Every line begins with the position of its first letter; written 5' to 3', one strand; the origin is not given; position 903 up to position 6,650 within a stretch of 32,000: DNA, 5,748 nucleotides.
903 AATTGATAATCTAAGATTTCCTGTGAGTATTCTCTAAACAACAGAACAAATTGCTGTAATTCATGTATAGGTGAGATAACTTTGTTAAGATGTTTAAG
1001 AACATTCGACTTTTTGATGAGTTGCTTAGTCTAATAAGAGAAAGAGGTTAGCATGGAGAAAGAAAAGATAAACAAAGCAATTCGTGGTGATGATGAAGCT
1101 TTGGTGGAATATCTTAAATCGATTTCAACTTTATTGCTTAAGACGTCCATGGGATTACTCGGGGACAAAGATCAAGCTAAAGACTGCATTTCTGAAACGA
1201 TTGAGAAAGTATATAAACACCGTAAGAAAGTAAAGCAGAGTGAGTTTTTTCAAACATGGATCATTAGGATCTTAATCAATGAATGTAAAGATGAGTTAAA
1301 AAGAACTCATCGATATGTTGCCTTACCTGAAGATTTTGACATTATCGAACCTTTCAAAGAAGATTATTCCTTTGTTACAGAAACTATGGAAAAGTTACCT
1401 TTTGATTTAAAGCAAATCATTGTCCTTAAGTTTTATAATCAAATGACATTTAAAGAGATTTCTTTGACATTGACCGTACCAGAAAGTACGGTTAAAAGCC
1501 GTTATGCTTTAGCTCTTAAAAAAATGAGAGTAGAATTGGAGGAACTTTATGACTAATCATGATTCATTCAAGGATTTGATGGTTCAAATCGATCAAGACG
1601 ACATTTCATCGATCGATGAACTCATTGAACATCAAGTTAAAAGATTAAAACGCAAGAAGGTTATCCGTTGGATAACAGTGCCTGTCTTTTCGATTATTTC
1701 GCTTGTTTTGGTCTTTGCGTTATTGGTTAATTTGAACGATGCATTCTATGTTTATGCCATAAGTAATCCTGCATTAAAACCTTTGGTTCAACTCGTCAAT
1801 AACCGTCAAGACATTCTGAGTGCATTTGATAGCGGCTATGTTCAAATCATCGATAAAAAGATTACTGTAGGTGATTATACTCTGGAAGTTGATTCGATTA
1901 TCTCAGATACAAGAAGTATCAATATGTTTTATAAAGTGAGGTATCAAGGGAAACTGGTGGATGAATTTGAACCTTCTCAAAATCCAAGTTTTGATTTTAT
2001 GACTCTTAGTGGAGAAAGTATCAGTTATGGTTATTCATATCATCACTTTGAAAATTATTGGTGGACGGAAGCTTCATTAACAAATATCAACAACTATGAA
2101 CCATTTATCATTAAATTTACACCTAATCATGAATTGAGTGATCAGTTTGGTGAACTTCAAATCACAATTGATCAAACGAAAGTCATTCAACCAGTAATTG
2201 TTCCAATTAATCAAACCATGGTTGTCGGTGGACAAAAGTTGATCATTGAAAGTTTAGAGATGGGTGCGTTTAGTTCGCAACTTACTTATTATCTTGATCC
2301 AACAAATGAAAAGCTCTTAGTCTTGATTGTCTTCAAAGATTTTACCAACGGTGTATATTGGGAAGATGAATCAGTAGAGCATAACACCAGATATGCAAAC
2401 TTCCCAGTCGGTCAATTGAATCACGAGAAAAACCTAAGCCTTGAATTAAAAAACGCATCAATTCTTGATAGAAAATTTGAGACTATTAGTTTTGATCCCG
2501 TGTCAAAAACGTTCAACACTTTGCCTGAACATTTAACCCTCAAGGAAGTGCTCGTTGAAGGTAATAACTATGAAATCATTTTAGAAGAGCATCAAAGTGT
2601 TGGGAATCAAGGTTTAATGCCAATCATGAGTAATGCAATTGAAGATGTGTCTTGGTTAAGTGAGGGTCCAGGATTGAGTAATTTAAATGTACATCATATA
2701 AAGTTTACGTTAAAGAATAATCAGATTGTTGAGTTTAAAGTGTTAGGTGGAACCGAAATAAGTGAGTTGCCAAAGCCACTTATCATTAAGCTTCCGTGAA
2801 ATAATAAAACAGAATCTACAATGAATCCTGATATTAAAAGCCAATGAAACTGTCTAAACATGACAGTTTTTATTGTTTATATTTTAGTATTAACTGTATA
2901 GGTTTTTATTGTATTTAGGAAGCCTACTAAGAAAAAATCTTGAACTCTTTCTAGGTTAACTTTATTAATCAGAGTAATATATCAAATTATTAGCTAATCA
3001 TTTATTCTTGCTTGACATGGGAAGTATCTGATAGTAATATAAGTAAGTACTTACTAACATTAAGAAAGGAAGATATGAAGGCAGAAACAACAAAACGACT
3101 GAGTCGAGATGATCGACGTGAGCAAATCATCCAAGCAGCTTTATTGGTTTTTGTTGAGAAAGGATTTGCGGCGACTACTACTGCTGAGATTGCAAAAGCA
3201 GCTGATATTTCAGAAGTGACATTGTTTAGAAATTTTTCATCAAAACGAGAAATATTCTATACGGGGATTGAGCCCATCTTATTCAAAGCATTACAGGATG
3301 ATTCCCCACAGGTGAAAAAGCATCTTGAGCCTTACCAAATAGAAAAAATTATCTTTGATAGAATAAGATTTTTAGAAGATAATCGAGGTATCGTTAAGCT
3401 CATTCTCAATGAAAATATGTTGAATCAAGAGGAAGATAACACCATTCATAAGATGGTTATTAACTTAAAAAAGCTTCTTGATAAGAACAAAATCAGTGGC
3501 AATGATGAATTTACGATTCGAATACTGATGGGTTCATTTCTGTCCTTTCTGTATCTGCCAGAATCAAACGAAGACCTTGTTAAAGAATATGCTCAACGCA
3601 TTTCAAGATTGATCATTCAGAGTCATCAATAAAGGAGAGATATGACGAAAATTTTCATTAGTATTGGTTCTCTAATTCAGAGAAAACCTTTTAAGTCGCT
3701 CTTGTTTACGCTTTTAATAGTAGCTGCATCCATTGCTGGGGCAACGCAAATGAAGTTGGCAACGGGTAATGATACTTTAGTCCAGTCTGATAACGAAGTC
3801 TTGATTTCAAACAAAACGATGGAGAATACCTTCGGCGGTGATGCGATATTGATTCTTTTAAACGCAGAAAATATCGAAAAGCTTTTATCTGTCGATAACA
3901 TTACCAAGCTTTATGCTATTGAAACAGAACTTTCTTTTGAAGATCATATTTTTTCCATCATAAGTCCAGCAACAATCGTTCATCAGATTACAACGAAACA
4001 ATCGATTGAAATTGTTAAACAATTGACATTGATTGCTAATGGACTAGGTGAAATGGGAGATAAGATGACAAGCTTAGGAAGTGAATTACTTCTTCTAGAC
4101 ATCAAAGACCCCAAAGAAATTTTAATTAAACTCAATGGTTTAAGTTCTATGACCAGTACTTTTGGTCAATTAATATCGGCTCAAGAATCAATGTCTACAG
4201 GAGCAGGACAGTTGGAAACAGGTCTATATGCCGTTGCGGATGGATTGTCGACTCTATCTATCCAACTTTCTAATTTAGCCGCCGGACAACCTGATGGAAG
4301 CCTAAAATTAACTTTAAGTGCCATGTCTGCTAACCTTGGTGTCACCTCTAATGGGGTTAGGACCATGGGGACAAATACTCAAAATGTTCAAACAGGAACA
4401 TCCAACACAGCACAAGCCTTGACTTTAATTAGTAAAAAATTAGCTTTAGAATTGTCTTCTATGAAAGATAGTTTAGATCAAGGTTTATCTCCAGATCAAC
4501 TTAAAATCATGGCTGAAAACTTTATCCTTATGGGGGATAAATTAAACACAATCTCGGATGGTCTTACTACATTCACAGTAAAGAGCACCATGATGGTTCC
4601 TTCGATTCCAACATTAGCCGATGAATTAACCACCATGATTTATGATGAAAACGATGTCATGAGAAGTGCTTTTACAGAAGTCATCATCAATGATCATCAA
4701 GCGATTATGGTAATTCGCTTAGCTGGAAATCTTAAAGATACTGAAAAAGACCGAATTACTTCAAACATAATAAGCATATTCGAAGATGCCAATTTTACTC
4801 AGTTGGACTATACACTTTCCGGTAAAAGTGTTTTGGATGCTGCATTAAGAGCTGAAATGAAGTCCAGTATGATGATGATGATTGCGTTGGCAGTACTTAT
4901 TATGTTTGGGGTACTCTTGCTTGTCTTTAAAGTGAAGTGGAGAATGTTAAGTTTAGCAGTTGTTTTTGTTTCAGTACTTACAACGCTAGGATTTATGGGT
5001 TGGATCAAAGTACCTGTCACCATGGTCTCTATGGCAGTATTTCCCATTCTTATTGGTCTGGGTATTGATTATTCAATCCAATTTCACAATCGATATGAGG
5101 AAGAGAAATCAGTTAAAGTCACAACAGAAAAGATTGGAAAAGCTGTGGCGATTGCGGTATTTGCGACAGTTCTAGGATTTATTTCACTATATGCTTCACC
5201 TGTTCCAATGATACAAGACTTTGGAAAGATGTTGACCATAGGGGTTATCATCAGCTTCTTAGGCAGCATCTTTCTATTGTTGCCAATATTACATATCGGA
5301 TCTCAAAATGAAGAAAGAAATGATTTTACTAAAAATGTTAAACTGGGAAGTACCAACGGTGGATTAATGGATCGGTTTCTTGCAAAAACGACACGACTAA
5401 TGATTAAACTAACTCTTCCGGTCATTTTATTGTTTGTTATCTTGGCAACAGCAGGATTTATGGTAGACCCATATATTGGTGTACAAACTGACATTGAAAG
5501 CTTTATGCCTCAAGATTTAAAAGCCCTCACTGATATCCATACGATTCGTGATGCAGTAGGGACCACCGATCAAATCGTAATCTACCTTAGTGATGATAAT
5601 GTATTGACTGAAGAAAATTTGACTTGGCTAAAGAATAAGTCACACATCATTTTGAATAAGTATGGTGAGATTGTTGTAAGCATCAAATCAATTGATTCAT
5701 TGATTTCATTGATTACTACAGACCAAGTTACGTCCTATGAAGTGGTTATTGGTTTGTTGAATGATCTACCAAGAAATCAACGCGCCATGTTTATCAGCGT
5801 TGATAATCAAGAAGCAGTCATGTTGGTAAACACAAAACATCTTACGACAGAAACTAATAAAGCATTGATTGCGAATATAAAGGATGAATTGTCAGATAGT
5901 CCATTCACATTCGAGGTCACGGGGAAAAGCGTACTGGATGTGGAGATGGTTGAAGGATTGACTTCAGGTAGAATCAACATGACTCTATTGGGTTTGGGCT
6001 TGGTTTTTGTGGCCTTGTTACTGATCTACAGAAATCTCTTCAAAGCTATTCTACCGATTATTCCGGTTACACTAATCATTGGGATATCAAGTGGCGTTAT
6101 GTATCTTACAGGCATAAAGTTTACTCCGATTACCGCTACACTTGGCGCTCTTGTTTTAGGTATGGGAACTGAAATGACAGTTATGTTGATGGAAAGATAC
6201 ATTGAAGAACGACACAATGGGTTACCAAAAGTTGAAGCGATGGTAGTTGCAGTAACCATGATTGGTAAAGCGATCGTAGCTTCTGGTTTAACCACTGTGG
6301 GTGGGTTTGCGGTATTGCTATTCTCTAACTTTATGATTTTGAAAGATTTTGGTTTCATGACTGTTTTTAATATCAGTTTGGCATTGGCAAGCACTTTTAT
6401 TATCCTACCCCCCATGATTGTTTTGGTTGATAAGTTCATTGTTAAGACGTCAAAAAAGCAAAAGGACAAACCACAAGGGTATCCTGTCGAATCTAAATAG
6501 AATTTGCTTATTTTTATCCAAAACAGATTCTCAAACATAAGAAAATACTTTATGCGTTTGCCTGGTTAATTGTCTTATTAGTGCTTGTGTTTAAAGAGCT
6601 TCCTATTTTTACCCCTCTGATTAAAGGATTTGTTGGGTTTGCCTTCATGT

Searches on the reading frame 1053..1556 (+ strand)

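Call 17: search_protein_families(library=ncbifam, proteins=[window:1053-1556:+], max_evalue=0.00001)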
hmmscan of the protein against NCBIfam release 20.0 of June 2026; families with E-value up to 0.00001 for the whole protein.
window:1053-1556:+ (167 aa): 51 families (the best 25 are shown)
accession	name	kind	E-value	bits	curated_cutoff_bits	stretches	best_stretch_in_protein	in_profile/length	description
TIGR02954.1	Sig70_famx3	hypoth_equivalog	2.2e-27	95.9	188.5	1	4-164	5-169/170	RNA polymerase sigma-70 factor, TIGR02954 family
NF007216.0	PRK09638.1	equivalog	5.6e-24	84.9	194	1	2-164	5-176/180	RNA polymerase sigma factor SigY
NF053879.1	RNAPolSigSigVBac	equivalog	8.9e-20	71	190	1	17-164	6-157/160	RNA polymerase sigma factor SigV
TIGR02937.1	sigma70-ECF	superfamily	1.8e-19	70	42.9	1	16-162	2-165/165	sigma-70 family RNA polymerase sigma factor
TIGR02983.1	SigE-fam_strep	subfamily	4.6e-19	68.9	141.55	1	14-164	5-160/162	SigE family RNA polymerase sigma factor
TIGR02985.1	Sig70_bacteroi1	subfamily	6e-18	65.6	126.4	1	25-162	11-162/162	RNA polymerase sigma-70 factor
NF009195.0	PRK12543.1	subfamily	1.5e-17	63.7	197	1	3-163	8-179/192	RNA polymerase sigma factor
NF009166.1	PRK12513.1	equivalog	2.3e-17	63.4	206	2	108-164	132-188/193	RNA polymerase sigma factor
NF007223.0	PRK09641.1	equivalog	1.9e-16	60.5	209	2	2-91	5-94/187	RNA polymerase sigma factor SigW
NF058625.1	sigma_PG0214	equivalog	2.5e-16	59.9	130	1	23-164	12-163/170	GFO_1088 family ECF-type sigma factor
NF008888.0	PRK11922.1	equivalog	1.2e-15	57.7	204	1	5-91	20-106/231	RNA polymerase sigma factor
NF006930.0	PRK09415.1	subfamily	1.3e-15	57.6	198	1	12-164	13-177/179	RNA polymerase factor sigma C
NF009174.0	PRK12522.1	equivalog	2.9e-15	56.7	217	2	102-165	107-170/175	RNA polymerase sigma factor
NF009171.0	PRK12518.1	equivalog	2.9e-15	56.6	208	1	2-161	14-183/191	RNA polymerase sigma factor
NF008891.0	PRK11924.1-5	subfamily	1.1e-14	54.9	259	1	19-154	7-155/171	RNA polymerase sigma factor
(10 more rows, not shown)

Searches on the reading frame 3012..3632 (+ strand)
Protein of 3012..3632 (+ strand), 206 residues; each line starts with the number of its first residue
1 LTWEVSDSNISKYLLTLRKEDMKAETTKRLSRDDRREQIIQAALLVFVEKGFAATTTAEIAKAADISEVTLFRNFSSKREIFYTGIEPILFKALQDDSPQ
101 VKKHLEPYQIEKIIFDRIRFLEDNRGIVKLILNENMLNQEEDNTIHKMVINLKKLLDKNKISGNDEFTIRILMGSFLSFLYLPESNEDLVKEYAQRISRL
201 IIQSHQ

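Call 17: search_protein_families(library=ncbifam, proteins=[window:3012-3632:+], max_evalue=0.00001)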
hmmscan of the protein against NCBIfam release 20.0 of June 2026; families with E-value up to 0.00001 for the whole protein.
window:3012-3632:+ (206 aa): 13 families
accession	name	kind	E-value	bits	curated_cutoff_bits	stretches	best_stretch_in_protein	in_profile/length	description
NF007015.0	PRK09480.1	equivalog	1.4e-12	47.7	120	1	27-144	3-120/197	nucleoid occlusion factor SlmA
NF053731.1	TransRegFasRMycb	equivalog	3.4e-11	43.3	330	1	27-84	4-61/199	HTH-type transcriptional activator FasR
TIGR03968.1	mycofact_TetR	equivalog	4.9e-11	42.6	224.9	1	32-84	7-59/190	mycofactocin system transcriptional regulator MftR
NF011572.0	PRK14996.1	equivalog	1.2e-08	35.1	144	1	30-81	4-55/192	TetR family transcriptional regulator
TIGR03384.1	betaine_BetI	equivalog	8.1e-08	32.2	201.3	1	32-109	6-83/189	choline-binding transcriptional repressor BetI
NF001978.0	PRK00767.1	equivalog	1.7e-07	31.2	118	1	35-100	10-75/197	transcriptional regulator BetI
NF051852.1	efflux_TF_MtrR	exception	5.9e-07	29.5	280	1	35-84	11-60/205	multidrug efflux system transcriptional repressor MtrR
NF007949.0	PRK10668.1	equivalog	6.6e-07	29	271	1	25-83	3-60/216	multidrug efflux transporter transcriptional repressor AcrR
NF037937.1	septum_RefZ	equivalog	1.3e-06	28.5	180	1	36-137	1-105/195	forespore capture DNA-binding protein RefZ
NF007430.0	PRK09975.1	equivalog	2.4e-06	26.8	274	1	35-83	12-60/220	acrEF/envCD operon transcriptional regulator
TIGR03613.1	RutR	equivalog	3e-06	27.3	368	1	33-90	7-64/202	pyrimidine utilization regulatory protein R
NF050111.1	TransRegSACE7040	equivalog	3.2e-06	27.2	250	1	34-83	1-50/186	SACE_7040 family transcriptional regulator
NF040929.1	quorum_TF_HapR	equivalog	9.8e-06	25.4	350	0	25-80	6-61/200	LuxR/HapR/OpaR family quorum-sensing transcriptional regulator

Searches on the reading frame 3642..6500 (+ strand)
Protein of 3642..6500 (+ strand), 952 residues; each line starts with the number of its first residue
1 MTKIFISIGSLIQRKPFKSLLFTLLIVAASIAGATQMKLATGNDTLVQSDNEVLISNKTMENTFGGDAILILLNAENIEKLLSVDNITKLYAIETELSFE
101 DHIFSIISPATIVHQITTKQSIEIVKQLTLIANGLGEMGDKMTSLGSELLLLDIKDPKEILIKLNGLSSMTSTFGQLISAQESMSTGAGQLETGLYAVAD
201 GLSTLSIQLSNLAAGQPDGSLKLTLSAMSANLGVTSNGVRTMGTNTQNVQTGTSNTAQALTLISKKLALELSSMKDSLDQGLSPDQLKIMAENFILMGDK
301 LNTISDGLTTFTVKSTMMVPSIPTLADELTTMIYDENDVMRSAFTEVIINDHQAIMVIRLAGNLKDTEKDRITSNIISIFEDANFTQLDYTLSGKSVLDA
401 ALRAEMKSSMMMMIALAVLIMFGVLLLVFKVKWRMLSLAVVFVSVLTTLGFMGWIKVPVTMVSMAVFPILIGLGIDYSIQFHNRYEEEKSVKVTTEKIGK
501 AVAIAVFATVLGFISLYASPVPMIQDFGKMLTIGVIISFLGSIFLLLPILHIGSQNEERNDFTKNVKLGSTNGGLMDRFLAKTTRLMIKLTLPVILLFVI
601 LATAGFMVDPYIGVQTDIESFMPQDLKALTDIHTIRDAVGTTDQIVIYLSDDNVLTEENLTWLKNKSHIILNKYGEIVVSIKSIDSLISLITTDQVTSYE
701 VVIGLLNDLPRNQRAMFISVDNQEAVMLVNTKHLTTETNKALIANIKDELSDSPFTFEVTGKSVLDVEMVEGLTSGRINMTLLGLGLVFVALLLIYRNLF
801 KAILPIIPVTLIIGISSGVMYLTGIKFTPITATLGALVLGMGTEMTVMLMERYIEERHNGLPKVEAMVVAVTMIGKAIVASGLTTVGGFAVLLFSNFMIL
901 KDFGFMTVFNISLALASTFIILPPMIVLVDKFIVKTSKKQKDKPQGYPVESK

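Call 17: search_protein_families(library=ncbifam, proteins=[window:3642-6500:+], max_evalue=0.00001)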
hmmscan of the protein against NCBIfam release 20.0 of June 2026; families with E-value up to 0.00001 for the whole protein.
window:3642-6500:+ (952 aa): 7 families
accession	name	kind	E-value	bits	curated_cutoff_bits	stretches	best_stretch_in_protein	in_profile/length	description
TIGR00921.1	2A067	subfamily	5.1e-120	401.7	351.9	2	339-928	122-733/733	hydrophobe/amphiphile efflux-3 (HAE3) family transporter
TIGR00833.1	actII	subfamily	5.5e-43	147.4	874.7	2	738-940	136-342/910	MMPL family RND transporter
TIGR03480.1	HpnN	hypoth_equivalog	4.1e-30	104.5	751.85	3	752-932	246-426/862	hopanoid biosynthesis associated RND transporter like protein HpnN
NF045600.2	BstA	equivalog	1.8e-17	62.6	1400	2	780-937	290-447/903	sterol transporter cytoplasmic membrane protein BstA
NF052374.1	HopndTporHpnN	equivalog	5.3e-14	51.2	1100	1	390-610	254-478/858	hopanoid transporter HpnN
TIGR00916.1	2A0604s01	subfamily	3.2e-09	36.7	148.6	0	396-543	76-231/231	SecD/SecF family protein translocase subunit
NF009583.0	PRK13024.1-3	subfamily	5.8e-09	34.5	721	1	354-561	532-741/755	protein translocase subunit SecDF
